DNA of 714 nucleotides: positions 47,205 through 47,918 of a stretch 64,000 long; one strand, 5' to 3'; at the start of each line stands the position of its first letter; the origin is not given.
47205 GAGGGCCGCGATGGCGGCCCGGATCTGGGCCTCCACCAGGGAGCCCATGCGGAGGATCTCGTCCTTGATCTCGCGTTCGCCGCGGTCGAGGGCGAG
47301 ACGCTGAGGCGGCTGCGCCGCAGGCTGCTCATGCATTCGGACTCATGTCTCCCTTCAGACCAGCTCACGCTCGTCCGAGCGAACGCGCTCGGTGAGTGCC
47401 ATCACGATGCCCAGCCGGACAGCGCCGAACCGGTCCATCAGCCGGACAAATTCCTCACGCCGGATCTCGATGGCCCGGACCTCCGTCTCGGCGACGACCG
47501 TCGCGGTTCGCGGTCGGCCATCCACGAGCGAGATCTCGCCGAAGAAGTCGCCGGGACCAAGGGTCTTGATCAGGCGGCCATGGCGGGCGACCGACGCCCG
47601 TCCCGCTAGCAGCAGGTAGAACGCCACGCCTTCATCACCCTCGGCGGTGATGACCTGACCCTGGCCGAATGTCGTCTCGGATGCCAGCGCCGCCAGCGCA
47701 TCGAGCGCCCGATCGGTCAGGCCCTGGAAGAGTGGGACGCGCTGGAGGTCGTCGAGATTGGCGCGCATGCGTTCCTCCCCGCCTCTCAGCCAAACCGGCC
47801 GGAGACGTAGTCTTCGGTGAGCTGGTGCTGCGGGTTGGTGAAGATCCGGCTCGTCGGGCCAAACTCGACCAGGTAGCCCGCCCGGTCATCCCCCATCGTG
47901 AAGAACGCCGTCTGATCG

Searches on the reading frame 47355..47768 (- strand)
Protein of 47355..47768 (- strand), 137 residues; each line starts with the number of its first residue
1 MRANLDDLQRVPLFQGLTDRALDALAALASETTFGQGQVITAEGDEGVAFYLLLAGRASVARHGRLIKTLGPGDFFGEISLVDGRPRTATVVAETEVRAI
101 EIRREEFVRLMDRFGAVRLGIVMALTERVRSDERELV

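Call 42: search_protein_families(library=pfam, proteins=[window:47355-47768:-], max_evalue=1)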
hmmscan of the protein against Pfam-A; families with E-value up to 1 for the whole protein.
window:47355-47768:- (137 aa): 2 families
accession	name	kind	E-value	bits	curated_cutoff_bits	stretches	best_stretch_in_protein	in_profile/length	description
PF00027.35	cNMP_binding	-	1.2e-21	76.9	27.5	1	33-113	3-88/89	Cyclic nucleotide-binding domain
PF23627.1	LisH_WDR26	-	0.29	11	27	1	102-111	10-19/45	WDR26 Lis-homology motif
